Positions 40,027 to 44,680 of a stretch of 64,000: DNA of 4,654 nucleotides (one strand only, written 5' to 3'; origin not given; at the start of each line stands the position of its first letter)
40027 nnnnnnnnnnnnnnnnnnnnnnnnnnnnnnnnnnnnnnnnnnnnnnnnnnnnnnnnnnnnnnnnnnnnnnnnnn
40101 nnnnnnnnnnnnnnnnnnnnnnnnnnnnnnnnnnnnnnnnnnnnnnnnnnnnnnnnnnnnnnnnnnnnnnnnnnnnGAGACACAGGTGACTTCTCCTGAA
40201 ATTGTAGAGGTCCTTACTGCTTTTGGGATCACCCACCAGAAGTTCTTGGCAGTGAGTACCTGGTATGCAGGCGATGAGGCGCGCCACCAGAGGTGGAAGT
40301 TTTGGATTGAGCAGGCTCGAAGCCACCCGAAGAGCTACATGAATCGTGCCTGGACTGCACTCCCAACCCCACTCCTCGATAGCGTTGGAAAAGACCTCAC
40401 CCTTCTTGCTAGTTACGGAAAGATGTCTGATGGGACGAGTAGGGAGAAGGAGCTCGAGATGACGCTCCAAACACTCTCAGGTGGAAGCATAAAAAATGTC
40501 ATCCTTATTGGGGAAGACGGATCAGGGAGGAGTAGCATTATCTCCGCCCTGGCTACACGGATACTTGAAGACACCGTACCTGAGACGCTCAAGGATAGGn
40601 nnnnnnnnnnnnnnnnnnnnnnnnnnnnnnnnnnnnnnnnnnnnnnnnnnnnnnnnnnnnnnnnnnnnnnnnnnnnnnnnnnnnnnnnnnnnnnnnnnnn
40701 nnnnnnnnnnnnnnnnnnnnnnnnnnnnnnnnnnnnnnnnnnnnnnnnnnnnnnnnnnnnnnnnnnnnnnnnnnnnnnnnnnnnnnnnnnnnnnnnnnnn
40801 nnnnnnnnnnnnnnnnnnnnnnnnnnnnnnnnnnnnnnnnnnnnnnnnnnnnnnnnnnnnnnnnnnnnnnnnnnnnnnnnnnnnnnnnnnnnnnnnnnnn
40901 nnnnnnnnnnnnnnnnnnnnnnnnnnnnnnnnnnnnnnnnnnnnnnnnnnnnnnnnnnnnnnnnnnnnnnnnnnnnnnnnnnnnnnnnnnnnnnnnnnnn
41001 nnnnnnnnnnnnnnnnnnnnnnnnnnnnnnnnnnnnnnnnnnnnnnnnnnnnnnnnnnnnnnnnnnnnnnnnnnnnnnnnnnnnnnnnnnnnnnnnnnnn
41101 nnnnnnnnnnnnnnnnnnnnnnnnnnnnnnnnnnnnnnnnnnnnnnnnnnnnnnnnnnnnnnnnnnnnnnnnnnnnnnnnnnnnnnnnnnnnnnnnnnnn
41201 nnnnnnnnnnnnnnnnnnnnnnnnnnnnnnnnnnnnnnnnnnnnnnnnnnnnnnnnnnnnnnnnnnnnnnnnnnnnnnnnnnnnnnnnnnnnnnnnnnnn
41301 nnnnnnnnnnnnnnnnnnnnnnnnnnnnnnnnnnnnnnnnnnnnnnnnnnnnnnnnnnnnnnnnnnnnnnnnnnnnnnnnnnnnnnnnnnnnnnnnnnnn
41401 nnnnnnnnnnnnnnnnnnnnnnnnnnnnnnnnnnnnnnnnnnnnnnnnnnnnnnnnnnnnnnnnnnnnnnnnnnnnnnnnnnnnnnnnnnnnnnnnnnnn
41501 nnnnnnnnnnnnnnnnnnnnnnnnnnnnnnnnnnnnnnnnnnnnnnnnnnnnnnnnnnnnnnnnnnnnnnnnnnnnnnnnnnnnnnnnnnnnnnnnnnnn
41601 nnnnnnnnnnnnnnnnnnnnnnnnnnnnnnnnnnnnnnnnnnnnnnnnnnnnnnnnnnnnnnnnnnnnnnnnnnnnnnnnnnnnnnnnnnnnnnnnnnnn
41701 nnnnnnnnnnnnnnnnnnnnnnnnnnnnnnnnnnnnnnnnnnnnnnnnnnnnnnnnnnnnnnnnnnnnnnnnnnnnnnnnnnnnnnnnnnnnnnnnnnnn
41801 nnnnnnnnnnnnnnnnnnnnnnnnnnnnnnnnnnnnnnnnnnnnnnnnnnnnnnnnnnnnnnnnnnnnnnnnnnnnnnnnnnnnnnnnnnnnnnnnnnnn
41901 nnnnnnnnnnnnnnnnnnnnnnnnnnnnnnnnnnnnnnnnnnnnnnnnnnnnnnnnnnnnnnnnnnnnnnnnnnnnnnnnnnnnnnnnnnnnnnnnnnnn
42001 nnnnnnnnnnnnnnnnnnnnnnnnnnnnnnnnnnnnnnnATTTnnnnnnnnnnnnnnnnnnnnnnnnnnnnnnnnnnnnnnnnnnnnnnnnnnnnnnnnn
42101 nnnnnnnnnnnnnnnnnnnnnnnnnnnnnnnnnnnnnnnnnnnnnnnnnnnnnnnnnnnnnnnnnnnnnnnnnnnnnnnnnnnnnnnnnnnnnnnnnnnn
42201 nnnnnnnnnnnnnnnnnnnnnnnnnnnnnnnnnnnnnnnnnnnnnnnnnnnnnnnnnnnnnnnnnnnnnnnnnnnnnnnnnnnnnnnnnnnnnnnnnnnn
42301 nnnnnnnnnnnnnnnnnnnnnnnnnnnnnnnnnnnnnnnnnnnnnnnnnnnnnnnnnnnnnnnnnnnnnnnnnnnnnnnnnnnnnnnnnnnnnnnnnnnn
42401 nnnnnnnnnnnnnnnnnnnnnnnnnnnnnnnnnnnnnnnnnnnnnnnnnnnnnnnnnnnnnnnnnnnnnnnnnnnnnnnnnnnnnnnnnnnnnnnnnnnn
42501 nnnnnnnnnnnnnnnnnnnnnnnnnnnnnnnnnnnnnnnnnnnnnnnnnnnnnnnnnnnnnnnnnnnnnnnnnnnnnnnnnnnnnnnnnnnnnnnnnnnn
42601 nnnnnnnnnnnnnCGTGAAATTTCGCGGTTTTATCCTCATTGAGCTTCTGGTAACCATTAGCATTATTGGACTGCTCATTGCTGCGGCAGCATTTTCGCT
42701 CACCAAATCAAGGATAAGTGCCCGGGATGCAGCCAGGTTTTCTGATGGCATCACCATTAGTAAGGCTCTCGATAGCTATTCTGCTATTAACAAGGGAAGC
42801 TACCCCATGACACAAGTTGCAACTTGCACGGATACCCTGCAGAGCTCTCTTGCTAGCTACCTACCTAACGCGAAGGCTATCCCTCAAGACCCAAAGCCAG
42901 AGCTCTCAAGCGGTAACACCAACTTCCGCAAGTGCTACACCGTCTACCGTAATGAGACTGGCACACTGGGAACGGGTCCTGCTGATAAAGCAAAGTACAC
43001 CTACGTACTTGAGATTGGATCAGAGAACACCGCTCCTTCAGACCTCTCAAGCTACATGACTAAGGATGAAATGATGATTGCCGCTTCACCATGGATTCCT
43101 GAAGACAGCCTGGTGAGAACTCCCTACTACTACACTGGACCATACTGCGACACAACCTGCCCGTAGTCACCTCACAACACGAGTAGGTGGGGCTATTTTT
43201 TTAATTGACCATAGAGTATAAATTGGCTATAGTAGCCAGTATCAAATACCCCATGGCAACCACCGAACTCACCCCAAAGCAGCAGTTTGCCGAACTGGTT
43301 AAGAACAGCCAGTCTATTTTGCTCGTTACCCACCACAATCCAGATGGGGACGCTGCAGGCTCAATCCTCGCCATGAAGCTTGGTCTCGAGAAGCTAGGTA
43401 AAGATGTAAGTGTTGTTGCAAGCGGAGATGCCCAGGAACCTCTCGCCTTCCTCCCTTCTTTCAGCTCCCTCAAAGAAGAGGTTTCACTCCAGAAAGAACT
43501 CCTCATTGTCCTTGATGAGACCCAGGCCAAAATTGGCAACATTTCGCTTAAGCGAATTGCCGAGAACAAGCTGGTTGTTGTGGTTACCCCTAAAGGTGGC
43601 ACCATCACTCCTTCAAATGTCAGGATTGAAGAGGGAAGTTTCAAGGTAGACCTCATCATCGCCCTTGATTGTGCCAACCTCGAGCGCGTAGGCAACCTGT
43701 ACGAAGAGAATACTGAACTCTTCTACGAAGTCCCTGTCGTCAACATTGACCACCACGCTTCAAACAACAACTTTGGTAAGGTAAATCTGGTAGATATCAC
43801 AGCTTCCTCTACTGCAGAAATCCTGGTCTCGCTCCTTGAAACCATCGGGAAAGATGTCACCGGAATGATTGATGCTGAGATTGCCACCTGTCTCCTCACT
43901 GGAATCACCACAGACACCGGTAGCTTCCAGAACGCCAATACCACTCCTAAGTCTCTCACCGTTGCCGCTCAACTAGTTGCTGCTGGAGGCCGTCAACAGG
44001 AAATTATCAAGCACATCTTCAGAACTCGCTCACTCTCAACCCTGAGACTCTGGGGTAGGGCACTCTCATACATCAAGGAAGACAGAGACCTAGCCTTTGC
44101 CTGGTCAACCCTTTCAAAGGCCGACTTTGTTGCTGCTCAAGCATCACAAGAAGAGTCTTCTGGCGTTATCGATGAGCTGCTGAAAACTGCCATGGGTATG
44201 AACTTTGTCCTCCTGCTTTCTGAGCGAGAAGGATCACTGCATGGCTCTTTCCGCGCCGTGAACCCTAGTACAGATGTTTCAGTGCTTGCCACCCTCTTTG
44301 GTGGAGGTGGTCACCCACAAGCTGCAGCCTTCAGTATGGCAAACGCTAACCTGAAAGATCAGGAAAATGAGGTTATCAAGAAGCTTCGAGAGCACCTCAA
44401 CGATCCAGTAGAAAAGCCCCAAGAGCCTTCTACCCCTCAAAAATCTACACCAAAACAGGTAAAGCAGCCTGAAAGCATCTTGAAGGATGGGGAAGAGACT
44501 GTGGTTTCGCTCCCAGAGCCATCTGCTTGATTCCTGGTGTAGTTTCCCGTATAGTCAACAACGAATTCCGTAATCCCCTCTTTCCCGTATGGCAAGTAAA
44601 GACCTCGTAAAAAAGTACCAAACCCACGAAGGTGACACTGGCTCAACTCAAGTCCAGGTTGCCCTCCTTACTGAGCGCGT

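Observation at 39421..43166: Membrane-anchored zinc-ribbon Clp/Hsp100 ATPase with dead D1 ring, operonic with two type IV prepilins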

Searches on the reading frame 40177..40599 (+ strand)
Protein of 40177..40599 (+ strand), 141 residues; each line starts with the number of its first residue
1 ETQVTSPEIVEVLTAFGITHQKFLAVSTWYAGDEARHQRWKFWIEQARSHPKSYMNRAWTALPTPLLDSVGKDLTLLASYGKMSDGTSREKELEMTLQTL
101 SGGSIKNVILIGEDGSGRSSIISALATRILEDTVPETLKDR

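Call 17: find_related_loci(query=A2, collection=genome_contigs, flank=6000)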
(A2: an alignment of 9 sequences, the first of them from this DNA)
Query A2 (141 aa) in genome_contigs; peptide patterns used: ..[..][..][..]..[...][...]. (x = any residue, [..] = any of these).
245 stretches matched a pattern; 236 encode a relative of the query (tblastn E <= 1e-3); the best 80 are kept; 80 distinct loci.
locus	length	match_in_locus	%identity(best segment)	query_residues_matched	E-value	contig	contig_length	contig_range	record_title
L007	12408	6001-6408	42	7-141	2e-38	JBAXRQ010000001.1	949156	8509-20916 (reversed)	MAG: bacterium isolate ELA587 MAG587_1, whole genome shotgun sequence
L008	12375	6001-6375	44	17-141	5e-36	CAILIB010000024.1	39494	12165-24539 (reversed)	uncultured Candidatus Berkelbacteria bacterium isolate Ki1-1-6m_bin-0597 genome assembly, contig: bin-0597:24/46, whole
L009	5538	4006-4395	41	12-141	9e-36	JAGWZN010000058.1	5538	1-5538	MAG: Patescibacteria group bacterium isolate REEB54 contig-150_19666, whole genome shotgun sequence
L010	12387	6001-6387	43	13-141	7e-36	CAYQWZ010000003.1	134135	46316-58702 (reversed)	MAG TPA_asm: uncultured Candidatus Saccharibacteria bacterium isolate SRP178699_co2_440 genome assembly, contig: NODE_11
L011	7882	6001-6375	43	16-140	1e-35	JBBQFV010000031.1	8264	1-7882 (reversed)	MAG: Patescibacteria group bacterium isolate Co_metawrap_1003 Cmw_1003_k141_14943823_length_8264_cov_10.0000, whole geno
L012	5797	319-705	37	13-141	2e-32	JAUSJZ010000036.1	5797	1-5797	MAG: bacterium isolate E14_metabat.bin.335 E14_k141_582641, whole genome shotgun sequence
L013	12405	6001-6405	39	7-141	2e-29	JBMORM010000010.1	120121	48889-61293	MAG: Patescibacteria group bacterium isolate Betzabe_MAG180 MAG180_10, whole genome shotgun sequence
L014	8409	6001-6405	38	7-141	8e-29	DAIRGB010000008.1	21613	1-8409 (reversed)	MAG TPA_asm: Patescibacteria group bacterium isolate CTOTU29514 NODE_1490_length_21613_cov_6.120558, whole genome shotgu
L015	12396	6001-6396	39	8-140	9e-29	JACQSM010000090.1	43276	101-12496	MAG: Candidatus Uhrbacteria bacterium isolate NC_groundwater_1385_Ag_S-0.2um_61_26 S_p2_S4_coassembly_k141_3483783, whol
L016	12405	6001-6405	35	7-141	4e-28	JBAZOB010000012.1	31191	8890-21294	MAG: Patescibacteria group bacterium isolate SO_2017_LW4_84 scaffold_3163_c1_LW137-91_2017, whole genome shotgun sequenc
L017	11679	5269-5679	36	5-141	3e-28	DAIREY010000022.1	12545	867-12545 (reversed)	MAG TPA_asm: Patescibacteria group bacterium isolate CTOTU18589 NODE_5224_length_12545_cov_6.182546, whole genome shotgu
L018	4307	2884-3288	39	6-141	7e-28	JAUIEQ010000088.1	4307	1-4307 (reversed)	MAG: bacterium isolate 8_bin.40 NODE_17911_length_4307_cov_0.667225, whole genome shotgun sequence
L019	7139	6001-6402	39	7-141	4e-27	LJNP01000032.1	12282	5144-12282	MAG: Parcubacteria bacterium SG8_24 WOR_8-12_5418, whole genome shotgun sequence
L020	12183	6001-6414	32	4-141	1e-26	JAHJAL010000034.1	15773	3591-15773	MAG: Patescibacteria group bacterium isolate Modern_marine.mb.211 Modern_marine.mb.211_k141_372613, whole genome shotgun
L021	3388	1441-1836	37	9-141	2e-26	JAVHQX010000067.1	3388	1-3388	MAG: Patescibacteria group bacterium isolate WB02no13_65_8 NODE_20067_length_3388_cov_5.353435, whole genome shotgun seq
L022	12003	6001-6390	42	11-141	8e-25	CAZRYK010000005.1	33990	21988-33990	MAG TPA_asm: uncultured Gammaproteobacteria bacterium isolate binchicken_co110_548 genome assembly, contig: NODE_2882_le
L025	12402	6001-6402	32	8-141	3e-23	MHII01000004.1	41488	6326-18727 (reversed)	MAG: Candidatus Buchananbacteria bacterium RIFCSPHIGHO2_02_FULL_39_17 rifcsphigho2_02_scaffold_1218, whole genome shotgu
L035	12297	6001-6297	45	43-141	1e-21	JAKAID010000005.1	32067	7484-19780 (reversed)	MAG: bacterium isolate WY3.bin161 NODE_2068_length_32067_cov_4.656763, whole genome shotgun sequence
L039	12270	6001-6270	48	52-141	4e-21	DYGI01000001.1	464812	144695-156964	MAG TPA_asm: Candidatus Microgenomatus sp. isolate BE2012_3_53_27 Afr_mines_BE2012_4_length_464812_cov_11_415247, whole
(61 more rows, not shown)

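Call 59: search_protein_families(library=pfam, proteins=[L039:7767-8396:+, L025:7924-8952:+, L035:7813-8349:+, L022:7909-9264:+, L018:231-1361:+, L010:7902-8438:+], max_evalue=0.001)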
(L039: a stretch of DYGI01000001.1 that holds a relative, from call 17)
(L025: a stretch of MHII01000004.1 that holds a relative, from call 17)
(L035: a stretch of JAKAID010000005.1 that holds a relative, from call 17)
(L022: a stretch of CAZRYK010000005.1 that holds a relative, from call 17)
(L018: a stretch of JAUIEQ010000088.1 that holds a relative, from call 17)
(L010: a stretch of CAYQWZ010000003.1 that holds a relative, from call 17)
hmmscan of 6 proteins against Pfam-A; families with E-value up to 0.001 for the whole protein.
L039:7767-8396:+ (209 aa): 2 families
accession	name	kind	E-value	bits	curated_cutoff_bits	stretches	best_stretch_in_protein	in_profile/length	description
PF07690.21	MFS_1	-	1e-17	64.6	33.4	1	17-202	6-188/347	Major Facilitator Superfamily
PF05977.19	MFS_3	-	4.3e-05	22.6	27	1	82-196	83-197/524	Transmembrane secretion effector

L025:7924-8952:+ (342 aa): 1 family
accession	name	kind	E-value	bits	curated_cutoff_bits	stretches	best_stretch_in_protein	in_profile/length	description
PF00953.26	Glycos_transf_4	-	8.4e-30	104.3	27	1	80-237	2-159/160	Glycosyl transferase family 4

L035:7813-8349:+ (178 aa): 1 family
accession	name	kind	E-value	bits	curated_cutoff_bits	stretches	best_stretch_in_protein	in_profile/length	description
PF00293.34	NUDIX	-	1.1e-15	58.3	21.1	1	14-134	5-120/134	NUDIX domain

L022:7909-9264:+ (451 aa): 3 families
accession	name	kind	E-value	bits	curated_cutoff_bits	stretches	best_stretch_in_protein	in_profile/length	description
PF03129.25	HGTP_anticodon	-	1.1e-22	80.5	21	1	358-447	1-93/94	Anticodon binding domain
PF00587.30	tRNA-synt_2b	-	2.9e-12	47.5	29.3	1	151-331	6-176/179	tRNA synthetase class II core domain (G, H, P, S and T)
PF23455.1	DUF7129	-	0.00065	19.8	30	0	105-132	12-37/45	Domain of unknown function (DUF7129)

L018:231-1361:+ (376 aa): 1 family
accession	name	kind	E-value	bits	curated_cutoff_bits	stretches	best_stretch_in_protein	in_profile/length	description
PF01702.25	TGT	-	6.7e-136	453.5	26.3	1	12-374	2-342/357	Queuine tRNA-ribosyltransferase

L010:7902-8438:+ (178 aa): 1 family
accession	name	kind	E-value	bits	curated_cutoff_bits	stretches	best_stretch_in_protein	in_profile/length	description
PF07963.17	N_methyl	-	3.3e-08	33.2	21.2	1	7-29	4-26/27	Prokaryotic N-terminal methylation motif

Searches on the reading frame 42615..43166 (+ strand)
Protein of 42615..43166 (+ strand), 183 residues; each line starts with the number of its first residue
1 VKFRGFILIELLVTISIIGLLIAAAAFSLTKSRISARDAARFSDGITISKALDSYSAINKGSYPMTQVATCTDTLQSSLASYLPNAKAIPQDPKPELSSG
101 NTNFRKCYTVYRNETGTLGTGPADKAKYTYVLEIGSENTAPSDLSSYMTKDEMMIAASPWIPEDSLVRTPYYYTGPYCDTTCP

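Call 3: search_protein_families(library=pfam, proteins=[window:42615-43166:+], max_evalue=0.01)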
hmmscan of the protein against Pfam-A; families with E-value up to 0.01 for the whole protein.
window:42615-43166:+ (183 aa): 1 family
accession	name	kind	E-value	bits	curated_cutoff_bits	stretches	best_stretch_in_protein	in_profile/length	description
PF07963.17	N_methyl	-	2.1e-05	24.3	21.2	1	2-26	3-27/27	Prokaryotic N-terminal methylation motif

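Call 4: search_protein_families(library=ncbifam, proteins=[window:42615-43166:+], max_evalue=0.01)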
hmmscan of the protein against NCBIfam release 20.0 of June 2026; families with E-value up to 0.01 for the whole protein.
window:42615-43166:+ (183 aa): 3 families
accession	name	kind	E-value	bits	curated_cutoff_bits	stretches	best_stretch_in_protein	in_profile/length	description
TIGR01710.1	typeII_sec_gspG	equivalog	3.9e-07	30.2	88.85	1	4-67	1-63/134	type II secretion system major pseudopilin GspG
TIGR01708.2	typeII_sec_gspH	equivalog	3.8e-05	23.8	80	1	4-45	2-46/169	type II secretion system minor pseudopilin GspH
TIGR02532.1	IV_pilin_GFxxxE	domain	0.0034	17.2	16.3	1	4-26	2-24/24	prepilin-type N-terminal cleavage/methylation domain-containing protein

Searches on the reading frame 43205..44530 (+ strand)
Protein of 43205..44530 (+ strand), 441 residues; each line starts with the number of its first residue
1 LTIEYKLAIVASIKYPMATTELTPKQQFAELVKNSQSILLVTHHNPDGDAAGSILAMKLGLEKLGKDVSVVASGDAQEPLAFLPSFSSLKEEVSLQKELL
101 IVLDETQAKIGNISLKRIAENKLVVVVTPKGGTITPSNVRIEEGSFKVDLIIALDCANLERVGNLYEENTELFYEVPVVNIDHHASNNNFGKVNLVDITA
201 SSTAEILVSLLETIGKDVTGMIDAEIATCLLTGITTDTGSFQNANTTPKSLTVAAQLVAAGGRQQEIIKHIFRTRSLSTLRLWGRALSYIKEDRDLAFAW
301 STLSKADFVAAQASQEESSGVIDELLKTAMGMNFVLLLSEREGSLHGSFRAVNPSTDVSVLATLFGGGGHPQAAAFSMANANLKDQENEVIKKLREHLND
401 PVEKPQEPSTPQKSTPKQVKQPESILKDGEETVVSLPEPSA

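Call 3: search_protein_families(library=pfam, proteins=[window:43205-44530:+], max_evalue=0.01)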
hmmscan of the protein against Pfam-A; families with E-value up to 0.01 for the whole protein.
window:43205-44530:+ (441 aa): 2 families
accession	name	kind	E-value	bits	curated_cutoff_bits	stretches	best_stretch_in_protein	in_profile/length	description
PF01368.27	DHH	-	1.5e-18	67.7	28.1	1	38-234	2-125/125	DHH family, N-terminal domain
PF02272.25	DHHA1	-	1.4e-09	38.8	25.9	1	311-398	11-100/102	DHHA1 domain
